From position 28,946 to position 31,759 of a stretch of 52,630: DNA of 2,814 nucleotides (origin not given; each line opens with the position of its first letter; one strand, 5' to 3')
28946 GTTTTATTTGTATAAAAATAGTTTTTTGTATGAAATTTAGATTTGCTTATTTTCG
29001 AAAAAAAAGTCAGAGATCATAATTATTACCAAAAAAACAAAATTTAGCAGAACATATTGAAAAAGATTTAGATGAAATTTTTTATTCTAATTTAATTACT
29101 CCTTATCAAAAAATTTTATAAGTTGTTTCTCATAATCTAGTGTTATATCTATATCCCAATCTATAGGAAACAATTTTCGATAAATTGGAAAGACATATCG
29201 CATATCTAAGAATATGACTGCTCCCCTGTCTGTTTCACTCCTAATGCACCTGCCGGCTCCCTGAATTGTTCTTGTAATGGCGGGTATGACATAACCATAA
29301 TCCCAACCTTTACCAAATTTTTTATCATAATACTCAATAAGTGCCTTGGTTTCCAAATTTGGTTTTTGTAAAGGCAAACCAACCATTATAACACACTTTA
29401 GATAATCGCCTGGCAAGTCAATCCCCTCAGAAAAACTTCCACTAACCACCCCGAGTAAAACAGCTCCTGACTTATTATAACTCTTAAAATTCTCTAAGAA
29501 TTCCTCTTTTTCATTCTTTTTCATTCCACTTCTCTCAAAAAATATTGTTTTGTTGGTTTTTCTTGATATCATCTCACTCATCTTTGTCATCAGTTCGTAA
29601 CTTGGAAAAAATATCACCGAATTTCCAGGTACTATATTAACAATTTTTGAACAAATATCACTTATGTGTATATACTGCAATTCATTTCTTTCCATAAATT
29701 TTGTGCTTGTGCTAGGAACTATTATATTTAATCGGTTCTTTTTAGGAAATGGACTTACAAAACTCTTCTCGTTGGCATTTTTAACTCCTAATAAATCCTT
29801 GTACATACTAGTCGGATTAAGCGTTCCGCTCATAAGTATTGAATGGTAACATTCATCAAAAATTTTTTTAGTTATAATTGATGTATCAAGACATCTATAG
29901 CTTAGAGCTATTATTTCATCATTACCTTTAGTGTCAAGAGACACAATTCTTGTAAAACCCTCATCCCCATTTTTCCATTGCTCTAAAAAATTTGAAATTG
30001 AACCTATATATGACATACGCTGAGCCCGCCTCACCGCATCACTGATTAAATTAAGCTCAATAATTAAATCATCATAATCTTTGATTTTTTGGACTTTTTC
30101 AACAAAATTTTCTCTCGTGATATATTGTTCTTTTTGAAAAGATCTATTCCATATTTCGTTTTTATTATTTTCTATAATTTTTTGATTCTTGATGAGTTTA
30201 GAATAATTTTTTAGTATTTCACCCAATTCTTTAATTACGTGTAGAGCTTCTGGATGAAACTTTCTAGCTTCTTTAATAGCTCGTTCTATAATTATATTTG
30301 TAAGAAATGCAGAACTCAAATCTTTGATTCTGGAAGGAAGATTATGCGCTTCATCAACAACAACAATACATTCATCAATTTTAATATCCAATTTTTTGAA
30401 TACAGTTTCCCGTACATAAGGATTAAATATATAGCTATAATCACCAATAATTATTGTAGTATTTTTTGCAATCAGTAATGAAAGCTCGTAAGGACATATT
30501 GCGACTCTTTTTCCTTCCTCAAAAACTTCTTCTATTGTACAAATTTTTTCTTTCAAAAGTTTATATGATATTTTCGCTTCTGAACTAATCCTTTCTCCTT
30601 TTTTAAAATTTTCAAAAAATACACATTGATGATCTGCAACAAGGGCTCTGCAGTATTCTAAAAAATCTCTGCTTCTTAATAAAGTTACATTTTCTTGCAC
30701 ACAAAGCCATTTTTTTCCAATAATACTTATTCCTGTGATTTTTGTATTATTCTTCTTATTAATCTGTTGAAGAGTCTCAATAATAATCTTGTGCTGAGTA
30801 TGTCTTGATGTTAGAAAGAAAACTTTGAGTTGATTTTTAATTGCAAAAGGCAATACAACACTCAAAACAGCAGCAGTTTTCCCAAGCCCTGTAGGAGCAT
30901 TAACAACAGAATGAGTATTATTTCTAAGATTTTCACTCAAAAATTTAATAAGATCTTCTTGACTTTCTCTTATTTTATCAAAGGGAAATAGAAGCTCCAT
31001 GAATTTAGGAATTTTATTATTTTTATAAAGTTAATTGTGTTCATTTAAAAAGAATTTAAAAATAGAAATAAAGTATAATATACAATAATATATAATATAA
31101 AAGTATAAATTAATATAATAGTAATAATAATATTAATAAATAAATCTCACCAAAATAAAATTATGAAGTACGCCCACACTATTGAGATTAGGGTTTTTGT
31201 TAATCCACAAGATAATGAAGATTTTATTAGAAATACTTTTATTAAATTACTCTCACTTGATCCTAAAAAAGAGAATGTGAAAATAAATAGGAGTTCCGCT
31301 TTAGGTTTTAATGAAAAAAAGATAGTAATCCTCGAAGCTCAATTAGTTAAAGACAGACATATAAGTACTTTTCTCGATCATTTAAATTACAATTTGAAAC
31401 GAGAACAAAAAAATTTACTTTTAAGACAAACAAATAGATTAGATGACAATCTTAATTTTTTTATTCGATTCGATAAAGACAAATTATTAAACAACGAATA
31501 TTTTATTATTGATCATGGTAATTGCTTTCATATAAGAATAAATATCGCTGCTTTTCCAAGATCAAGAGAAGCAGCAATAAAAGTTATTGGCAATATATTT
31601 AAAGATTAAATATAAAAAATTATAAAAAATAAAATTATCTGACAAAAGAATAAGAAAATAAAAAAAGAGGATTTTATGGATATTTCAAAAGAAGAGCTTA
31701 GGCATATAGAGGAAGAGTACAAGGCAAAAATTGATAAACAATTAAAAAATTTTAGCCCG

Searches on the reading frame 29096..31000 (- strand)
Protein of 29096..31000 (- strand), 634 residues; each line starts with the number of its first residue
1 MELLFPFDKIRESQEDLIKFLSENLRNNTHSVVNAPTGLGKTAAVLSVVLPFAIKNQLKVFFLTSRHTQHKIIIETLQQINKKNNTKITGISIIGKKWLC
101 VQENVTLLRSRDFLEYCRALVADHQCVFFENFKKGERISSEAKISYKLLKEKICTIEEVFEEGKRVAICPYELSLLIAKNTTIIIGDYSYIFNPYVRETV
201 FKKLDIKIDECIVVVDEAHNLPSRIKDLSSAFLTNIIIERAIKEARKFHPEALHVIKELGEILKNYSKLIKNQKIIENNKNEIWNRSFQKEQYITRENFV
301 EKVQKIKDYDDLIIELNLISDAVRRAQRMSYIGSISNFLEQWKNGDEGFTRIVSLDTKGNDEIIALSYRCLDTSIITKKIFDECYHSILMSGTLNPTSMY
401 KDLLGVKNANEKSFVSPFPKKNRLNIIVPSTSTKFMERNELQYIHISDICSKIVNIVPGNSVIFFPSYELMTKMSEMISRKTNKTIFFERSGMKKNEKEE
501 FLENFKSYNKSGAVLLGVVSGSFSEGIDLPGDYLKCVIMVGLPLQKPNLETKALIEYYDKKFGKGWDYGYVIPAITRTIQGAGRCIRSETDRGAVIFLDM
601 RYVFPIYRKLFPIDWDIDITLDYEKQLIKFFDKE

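Call 13: search_protein_families(library=pfam, proteins=[window:29096-31000:-], max_evalue=0.01)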
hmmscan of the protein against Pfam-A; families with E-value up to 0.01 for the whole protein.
window:29096-31000:- (634 aa): 8 families
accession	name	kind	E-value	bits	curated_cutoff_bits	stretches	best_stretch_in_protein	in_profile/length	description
PF13307.12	Helicase_C_2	-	1e-46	159.5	25.3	1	451-613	2-165/170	Helicase C-terminal domain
PF06733.21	DEAD_2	-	8.3e-26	91.1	21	1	67-234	6-168/172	DEAD_2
PF06777.17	HBB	-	1.5e-11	44.7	30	1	259-435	20-188/190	Helical and beta-bridge domain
PF04851.21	ResIII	-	2.5e-06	27.9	22.5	1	9-224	3-140/164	Type III restriction enzyme, res subunit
PF00271.37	Helicase_C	-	3.5e-06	27.7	23.5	1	457-588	14-109/110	Helicase conserved C-terminal domain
PF00270.35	DEAD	-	1.1e-05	25.7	26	1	26-89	12-77/167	DEAD/DEAH box helicase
PF25199.1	nSTAND_NTPase5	-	0.0049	17.1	34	0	11-82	22-94/145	Novel STAND NTPase 5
PF20162.4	Etd1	-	0.0092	16.9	27.5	0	226-285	28-89/98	Septation protein etd1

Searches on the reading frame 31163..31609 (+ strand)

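Call 12: search_protein_families(library=pfam, proteins=[window:31163-31609:+], max_evalue=0.001)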
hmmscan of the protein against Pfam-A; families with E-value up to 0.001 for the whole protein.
window:31163-31609:+ (148 aa): 1 family
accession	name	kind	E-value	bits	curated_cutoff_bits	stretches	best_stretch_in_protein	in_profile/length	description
PF01877.22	RNA_binding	-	3.4e-18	66.5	26.9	1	7-127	2-119/120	RNA binding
